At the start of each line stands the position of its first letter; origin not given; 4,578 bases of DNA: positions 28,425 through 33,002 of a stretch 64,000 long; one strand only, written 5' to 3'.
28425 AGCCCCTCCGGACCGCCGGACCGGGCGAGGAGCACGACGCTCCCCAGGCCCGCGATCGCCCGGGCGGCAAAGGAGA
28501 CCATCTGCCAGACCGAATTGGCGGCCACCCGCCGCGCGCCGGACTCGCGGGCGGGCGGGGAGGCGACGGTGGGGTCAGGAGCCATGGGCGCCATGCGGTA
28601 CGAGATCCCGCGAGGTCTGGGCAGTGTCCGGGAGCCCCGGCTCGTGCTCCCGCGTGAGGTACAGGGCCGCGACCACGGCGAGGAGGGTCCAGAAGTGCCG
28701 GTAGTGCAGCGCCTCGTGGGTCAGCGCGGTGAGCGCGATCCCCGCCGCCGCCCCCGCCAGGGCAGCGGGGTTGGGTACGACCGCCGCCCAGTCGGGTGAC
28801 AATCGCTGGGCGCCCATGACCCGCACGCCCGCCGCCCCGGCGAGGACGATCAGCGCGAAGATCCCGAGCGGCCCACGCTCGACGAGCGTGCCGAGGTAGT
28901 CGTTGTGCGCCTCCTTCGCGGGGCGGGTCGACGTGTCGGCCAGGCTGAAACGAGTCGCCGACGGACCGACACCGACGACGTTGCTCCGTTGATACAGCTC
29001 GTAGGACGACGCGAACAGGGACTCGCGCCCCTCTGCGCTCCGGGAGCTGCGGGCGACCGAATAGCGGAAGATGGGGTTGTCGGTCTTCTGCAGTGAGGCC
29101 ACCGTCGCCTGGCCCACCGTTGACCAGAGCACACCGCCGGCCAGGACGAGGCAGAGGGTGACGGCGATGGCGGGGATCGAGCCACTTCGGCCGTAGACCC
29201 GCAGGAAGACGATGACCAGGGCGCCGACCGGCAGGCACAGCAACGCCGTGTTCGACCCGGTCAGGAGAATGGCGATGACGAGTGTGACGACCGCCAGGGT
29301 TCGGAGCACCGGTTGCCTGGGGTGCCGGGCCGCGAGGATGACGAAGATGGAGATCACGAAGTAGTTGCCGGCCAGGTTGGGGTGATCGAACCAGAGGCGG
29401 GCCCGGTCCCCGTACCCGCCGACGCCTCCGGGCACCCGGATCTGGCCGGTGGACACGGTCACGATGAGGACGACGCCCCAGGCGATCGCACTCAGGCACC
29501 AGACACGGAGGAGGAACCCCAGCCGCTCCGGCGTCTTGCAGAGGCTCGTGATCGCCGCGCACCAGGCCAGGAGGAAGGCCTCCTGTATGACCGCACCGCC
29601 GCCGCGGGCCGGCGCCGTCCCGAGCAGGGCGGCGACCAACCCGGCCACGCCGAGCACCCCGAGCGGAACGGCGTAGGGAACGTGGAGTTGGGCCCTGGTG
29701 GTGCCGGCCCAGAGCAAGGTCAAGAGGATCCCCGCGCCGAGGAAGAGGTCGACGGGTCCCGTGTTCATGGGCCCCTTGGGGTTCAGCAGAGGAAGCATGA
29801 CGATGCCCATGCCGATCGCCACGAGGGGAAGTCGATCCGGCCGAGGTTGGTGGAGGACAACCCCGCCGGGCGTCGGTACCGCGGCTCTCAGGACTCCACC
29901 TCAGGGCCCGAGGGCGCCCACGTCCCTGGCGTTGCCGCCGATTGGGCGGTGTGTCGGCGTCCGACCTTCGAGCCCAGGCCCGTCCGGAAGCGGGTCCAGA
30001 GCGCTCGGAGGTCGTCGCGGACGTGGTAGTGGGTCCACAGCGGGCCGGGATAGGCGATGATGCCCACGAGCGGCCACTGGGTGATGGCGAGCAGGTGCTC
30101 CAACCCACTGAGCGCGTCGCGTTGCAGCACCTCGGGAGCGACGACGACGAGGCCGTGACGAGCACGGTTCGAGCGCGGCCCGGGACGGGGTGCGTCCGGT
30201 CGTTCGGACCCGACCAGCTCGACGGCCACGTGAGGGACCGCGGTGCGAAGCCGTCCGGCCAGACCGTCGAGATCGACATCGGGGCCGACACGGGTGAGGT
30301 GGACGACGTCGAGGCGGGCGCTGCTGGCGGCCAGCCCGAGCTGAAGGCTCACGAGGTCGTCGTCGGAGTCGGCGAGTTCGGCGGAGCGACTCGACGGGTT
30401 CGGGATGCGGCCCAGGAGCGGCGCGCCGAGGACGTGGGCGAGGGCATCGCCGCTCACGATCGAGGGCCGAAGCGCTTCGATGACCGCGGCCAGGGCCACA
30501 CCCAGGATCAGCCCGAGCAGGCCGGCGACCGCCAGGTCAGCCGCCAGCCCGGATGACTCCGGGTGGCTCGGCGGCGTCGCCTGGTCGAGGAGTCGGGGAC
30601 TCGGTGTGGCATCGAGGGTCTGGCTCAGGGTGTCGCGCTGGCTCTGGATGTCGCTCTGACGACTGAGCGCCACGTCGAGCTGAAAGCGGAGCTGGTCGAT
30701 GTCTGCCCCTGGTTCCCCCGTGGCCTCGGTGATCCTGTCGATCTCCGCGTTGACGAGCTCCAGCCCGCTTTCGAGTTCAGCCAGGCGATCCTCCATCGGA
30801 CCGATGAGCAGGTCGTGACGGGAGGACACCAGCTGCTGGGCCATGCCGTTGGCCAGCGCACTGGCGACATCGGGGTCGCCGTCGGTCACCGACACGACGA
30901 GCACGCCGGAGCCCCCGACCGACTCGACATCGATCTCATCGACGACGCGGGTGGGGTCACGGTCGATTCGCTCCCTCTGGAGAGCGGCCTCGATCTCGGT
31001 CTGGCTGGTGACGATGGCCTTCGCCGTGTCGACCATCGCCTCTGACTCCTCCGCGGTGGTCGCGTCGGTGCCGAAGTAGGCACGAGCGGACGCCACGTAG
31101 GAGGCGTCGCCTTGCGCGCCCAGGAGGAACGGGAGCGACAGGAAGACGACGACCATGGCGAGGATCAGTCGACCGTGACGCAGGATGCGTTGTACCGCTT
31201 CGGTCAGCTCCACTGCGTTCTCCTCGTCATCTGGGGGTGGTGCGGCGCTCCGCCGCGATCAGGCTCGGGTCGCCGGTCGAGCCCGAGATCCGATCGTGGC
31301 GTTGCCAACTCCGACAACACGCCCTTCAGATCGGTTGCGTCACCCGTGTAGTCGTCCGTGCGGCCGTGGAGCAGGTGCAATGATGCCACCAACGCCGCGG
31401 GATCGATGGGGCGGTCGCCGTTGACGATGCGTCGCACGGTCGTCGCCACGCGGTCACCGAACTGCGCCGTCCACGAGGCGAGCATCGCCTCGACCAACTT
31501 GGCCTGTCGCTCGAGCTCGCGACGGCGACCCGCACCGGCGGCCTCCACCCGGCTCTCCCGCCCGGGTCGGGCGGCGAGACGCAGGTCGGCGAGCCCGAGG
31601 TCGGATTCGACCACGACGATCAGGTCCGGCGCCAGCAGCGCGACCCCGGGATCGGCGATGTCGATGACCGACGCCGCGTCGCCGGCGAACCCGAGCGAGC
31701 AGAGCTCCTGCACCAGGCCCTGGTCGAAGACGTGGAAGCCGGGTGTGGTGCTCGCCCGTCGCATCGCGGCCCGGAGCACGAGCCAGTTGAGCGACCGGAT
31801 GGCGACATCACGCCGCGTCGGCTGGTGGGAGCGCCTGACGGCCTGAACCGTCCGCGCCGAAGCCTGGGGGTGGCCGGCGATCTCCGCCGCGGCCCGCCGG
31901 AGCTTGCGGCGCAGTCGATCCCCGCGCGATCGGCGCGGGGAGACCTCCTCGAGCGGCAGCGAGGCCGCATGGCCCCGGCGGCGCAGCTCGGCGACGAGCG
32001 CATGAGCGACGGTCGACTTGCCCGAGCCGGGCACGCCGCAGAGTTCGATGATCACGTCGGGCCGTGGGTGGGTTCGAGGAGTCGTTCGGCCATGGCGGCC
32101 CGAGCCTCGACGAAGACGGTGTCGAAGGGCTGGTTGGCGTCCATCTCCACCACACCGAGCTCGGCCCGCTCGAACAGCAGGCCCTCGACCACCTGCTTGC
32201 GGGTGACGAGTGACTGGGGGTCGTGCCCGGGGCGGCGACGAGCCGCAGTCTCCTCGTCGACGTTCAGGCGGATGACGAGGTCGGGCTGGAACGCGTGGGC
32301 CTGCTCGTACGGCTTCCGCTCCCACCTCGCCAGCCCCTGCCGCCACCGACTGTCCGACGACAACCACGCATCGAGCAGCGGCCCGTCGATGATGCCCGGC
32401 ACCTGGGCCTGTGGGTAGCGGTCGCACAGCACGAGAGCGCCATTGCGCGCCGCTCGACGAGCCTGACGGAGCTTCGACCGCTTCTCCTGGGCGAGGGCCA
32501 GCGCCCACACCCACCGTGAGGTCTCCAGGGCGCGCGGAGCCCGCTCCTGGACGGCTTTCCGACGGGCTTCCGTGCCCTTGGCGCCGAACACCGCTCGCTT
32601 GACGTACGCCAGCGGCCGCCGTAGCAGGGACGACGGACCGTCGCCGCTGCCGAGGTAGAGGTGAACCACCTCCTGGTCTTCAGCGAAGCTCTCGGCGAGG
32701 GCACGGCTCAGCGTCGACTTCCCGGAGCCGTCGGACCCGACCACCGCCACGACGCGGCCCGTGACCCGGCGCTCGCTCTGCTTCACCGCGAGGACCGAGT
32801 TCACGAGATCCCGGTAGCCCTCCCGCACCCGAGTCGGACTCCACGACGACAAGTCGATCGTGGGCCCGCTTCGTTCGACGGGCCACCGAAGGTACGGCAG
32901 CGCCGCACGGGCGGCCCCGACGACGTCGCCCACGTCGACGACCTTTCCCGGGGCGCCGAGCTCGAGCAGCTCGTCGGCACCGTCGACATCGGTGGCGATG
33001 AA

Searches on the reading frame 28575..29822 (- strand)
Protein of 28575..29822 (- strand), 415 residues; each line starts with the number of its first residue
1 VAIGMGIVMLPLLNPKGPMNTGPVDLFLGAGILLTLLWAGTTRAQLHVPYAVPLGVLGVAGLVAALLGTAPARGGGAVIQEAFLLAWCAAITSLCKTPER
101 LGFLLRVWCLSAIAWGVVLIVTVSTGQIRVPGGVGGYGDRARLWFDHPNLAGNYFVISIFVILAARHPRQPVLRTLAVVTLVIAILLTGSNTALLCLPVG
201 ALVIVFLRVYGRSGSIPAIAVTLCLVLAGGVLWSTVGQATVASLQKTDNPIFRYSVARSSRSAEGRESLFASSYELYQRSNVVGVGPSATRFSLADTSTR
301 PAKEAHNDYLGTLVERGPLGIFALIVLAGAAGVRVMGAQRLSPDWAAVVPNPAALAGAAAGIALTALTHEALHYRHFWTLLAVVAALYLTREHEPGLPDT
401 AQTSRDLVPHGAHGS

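Call 9: search_protein_families(library=pfam, proteins=[window:28575-29822:-], max_evalue=0.001)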
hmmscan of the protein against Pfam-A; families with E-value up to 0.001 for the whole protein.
window:28575-29822:- (415 aa): 1 family
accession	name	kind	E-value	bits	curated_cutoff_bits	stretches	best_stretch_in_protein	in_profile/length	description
PF04932.20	Wzy_C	-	5.6e-17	62.3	31.7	1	176-325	1-149/149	O-Antigen ligase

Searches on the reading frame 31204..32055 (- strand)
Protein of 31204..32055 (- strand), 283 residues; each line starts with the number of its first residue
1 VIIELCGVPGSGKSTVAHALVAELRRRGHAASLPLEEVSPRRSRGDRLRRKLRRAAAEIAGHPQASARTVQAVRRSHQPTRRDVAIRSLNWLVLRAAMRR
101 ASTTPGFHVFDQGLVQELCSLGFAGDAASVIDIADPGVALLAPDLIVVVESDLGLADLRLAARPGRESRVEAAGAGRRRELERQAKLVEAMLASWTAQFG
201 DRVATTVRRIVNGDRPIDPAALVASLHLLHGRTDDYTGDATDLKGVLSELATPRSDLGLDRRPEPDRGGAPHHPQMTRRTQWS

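Call 23: search_protein_families(library=pfam, proteins=[window:31204-32055:-], max_evalue=0.1)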
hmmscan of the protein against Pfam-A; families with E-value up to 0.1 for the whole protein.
window:31204-32055:- (283 aa): 18 families
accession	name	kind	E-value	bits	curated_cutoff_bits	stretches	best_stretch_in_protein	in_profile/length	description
PF03308.22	MeaB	-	2.7e-05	23.7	23.1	1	3-49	36-86/273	Methylmalonyl Co-A mutase-associated GTPase MeaB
PF13671.12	AAA_33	-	3.1e-05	24.8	27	1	3-166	2-121/143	AAA domain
PF13191.12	AAA_16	-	0.00028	21.9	32.6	1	5-105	29-133/167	AAA ATPase domain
PF13238.12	AAA_18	-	0.00059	20.7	29.4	1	3-24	1-22/128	AAA domain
PF13401.12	AAA_22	-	0.0014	19.4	27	1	2-74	7-76/130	AAA domain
PF01583.26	APS_kinase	-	0.0056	17.1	21.1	1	2-32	4-34/152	Adenylylsulphate kinase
PF08433.16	KTI12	-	0.0071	16.3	22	1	2-29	3-30/271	Chromatin associated protein KTI12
PF24883.2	NPHP3_N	-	0.0094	16.6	24.8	1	5-61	27-81/164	Nephrocystin 3, N-terminal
PF00004.35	AAA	-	0.012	16.5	21.2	1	5-27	3-25/131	ATPase family associated with various cellular activities (AAA)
PF13207.12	AAA_17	-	0.014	16.1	27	1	7-24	2-19/136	AAA domain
PF20720.3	nSTAND3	-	0.018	15.2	27.2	1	5-29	22-46/155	Novel STAND NTPase 3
PF06414.18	Zeta_toxin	-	0.025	14.4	22.3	1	5-35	21-51/199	Zeta toxin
PF09848.15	SLFN-g3_helicase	-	0.031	14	24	1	7-60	8-55/354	Schlafen group 3, DNA/RNA helicase domain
PF13604.12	AAA_30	-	0.048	13.8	27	1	5-65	23-79/191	AAA domain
PF00005.33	ABC_tran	-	0.063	14.3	25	1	2-58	13-67/137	ABC transporter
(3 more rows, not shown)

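Call 76: search_solved_structures(query=A5, max_evalue=1, show_alignments=1)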
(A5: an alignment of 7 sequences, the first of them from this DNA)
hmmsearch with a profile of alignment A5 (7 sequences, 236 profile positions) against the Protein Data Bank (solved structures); distinct sequences matched with E-value up to 1: 155 (the best 60 are shown).
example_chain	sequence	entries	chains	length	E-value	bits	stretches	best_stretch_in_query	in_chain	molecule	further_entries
3cmu_A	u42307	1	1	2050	5.8e-19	72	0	2-34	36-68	Protein recA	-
3cmt_A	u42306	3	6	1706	1.1e-15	61.3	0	2-34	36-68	Protein recA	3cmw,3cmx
3cmv_A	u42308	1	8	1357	2.6e-12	50.3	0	2-34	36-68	Protein recA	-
1e9f_A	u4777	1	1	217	3.1e-06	30.4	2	135-169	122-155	THYMIDYLATE KINASE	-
8j5g_A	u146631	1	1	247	4e-05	26.7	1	3-46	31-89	Deoxyadenosine/deoxycytidine kinase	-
8j5e_A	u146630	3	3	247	5e-05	26.4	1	3-46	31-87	Deoxyadenosine/deoxycytidine kinase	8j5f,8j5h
2gks_A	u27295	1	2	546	0.00019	24.5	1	4-76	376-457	Bifunctional SAT/APS kinase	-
2pbr_A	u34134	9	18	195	0.00063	22.8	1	1-37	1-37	Thymidylate kinase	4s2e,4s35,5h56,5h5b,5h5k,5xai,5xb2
5xb5_A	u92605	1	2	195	0.00069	22.7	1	1-37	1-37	Thymidylate kinase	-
8x1g_A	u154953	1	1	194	0.0011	22.1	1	136-211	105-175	Adenylate kinase isoenzyme 1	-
1z83_A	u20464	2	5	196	0.0011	22.1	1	136-211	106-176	Adenylate kinase 1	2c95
7x7s_A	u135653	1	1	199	0.0011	22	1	136-211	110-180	Adenylate kinase isoenzyme 1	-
5xbh_A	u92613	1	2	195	0.0012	21.9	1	1-37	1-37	Thymidylate kinase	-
3adk_A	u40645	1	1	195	0.0017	21.4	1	136-210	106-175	ADENYLATE KINASE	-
3h86_B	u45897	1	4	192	0.0019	21.3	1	141-193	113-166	Adenylate kinase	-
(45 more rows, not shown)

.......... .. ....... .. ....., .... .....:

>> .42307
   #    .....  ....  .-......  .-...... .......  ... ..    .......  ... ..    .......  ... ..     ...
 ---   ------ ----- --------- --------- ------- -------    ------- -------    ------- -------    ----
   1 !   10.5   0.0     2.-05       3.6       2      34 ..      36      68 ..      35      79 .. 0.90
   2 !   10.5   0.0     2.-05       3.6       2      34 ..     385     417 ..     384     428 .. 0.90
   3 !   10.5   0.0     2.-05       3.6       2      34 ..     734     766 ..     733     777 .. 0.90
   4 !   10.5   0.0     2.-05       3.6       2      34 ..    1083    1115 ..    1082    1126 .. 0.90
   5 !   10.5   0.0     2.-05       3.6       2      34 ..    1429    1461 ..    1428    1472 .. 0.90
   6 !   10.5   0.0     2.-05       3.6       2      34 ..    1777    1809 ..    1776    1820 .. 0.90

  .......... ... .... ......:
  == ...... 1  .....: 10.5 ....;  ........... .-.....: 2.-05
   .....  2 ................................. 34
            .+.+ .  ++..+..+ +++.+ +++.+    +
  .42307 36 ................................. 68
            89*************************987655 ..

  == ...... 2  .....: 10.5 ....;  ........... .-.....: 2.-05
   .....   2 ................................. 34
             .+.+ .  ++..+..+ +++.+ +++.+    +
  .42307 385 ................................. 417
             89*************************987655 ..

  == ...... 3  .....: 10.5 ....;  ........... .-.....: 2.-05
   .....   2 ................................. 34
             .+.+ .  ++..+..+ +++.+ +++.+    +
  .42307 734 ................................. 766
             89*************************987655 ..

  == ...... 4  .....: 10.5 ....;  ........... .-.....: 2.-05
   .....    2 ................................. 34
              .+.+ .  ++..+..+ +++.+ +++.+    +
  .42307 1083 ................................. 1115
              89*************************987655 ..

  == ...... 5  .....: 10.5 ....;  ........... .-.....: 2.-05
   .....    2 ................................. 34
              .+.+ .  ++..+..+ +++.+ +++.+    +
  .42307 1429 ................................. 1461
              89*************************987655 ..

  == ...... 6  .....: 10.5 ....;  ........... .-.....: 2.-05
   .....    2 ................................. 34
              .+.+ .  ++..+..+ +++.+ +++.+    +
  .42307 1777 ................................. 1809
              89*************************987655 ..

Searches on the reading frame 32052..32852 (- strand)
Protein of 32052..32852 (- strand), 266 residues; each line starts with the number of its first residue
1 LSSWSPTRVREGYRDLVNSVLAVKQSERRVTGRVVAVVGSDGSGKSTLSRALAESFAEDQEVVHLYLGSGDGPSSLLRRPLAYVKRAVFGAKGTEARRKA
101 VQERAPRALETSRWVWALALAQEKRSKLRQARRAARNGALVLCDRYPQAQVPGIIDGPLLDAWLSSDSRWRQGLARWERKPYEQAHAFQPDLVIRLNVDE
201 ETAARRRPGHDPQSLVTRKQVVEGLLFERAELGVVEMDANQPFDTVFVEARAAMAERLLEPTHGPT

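Call 23: search_protein_families(library=pfam, proteins=[window:32052-32852:-], max_evalue=0.1)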
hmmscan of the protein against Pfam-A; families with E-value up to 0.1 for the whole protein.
window:32052-32852:- (266 aa): 23 families
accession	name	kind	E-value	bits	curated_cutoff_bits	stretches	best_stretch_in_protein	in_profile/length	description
PF13401.12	AAA_22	-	1e-05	26.3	27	1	31-103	4-77/130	AAA domain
PF13521.12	AAA_28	-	1.2e-05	26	27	1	35-146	2-82/164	AAA domain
PF02223.23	Thymidylate_kin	-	1.9e-05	24.9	27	0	39-64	3-28/185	Thymidylate kinase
PF00005.33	ABC_tran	-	4.7e-05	24.4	25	1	31-109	10-89/137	ABC transporter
PF13671.12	AAA_33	-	5.3e-05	24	27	1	34-55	1-22/143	AAA domain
PF13191.12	AAA_16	-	9.8e-05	23.3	32.6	1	24-131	16-127/167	AAA ATPase domain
PF06414.18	Zeta_toxin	-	0.00029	20.8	22.3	1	27-66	11-50/199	Zeta toxin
PF20720.3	nSTAND3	-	0.0056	16.8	27.2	1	33-65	18-51/155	Novel STAND NTPase 3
PF13238.12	AAA_18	-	0.0063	17.4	29.4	1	35-56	1-22/128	AAA domain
PF25199.1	nSTAND_NTPase5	-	0.0072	16.6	34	1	15-67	23-76/145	Novel STAND NTPase 5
PF13207.12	AAA_17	-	0.0086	16.8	27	0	38-68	1-27/136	AAA domain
PF05729.18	NACHT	-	0.0094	16.2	26.7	1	33-60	1-28/167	NACHT domain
PF03193.22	RsgA_GTPase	-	0.018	15.3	30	1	24-59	98-133/174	RsgA GTPase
PF13555.12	AAA_29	-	0.023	14.9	27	1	31-51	22-41/61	P-loop containing region of AAA domain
PF06068.19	TIP49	-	0.031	13.9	23.8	1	27-65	45-83/347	TIP49 P-loop domain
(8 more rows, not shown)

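Call 59: search_solved_structures(query=A3, max_evalue=10, show_alignments=2)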
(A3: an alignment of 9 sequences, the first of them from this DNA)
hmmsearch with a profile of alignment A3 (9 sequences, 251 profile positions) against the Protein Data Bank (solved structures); distinct sequences matched with E-value up to 10: 331 (the best 60 are shown).
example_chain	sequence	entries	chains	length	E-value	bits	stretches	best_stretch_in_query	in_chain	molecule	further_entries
4mqb_A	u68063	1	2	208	4.2e-11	46.1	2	109-250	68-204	Thymidylate kinase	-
4dwj_A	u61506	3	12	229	5e-11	45.9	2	109-250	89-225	Thymidylate kinase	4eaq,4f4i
2ccj_A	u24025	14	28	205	5e-11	45.9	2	109-250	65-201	THYMIDYLATE KINASE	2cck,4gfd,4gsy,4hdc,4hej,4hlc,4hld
2ccg_A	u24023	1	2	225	5.4e-11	45.8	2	109-250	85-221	THYMIDYLATE KINASE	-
5xbh_A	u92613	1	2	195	3.8e-07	33.2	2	179-247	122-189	Thymidylate kinase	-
2pbr_A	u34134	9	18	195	4.3e-07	33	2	179-247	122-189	Thymidylate kinase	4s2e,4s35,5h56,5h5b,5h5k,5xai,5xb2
5xb5_A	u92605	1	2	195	5e-07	32.8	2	179-247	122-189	Thymidylate kinase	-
2yof_A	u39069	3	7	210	1.3e-06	31.4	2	169-243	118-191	THYMIDYLATE KINASE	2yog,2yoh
2wwf_A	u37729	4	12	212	1.3e-06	31.4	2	169-243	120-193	THYMIDILATE KINASE, PUTATIVE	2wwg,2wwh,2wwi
2plr_A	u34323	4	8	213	9e-06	28.7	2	17-47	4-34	Probable thymidylate kinase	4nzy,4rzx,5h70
4unp_A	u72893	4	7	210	3.2e-05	26.8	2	97-205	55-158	THYMIDYLATE KINASE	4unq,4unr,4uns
1g3u_A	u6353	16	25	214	3.8e-05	26.6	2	97-205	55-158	THYMIDYLATE KINASE | THYMIDYLATE KINASE TMK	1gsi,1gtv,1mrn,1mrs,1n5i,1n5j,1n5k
4unn_A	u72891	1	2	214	4.1e-05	26.5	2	97-205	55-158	THYMIDYLATE KINASE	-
3hjn_A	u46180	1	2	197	7.2e-05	25.7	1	179-245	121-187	Thymidylate kinase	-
1e9f_A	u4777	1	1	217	9.2e-05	25.4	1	174-244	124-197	THYMIDYLATE KINASE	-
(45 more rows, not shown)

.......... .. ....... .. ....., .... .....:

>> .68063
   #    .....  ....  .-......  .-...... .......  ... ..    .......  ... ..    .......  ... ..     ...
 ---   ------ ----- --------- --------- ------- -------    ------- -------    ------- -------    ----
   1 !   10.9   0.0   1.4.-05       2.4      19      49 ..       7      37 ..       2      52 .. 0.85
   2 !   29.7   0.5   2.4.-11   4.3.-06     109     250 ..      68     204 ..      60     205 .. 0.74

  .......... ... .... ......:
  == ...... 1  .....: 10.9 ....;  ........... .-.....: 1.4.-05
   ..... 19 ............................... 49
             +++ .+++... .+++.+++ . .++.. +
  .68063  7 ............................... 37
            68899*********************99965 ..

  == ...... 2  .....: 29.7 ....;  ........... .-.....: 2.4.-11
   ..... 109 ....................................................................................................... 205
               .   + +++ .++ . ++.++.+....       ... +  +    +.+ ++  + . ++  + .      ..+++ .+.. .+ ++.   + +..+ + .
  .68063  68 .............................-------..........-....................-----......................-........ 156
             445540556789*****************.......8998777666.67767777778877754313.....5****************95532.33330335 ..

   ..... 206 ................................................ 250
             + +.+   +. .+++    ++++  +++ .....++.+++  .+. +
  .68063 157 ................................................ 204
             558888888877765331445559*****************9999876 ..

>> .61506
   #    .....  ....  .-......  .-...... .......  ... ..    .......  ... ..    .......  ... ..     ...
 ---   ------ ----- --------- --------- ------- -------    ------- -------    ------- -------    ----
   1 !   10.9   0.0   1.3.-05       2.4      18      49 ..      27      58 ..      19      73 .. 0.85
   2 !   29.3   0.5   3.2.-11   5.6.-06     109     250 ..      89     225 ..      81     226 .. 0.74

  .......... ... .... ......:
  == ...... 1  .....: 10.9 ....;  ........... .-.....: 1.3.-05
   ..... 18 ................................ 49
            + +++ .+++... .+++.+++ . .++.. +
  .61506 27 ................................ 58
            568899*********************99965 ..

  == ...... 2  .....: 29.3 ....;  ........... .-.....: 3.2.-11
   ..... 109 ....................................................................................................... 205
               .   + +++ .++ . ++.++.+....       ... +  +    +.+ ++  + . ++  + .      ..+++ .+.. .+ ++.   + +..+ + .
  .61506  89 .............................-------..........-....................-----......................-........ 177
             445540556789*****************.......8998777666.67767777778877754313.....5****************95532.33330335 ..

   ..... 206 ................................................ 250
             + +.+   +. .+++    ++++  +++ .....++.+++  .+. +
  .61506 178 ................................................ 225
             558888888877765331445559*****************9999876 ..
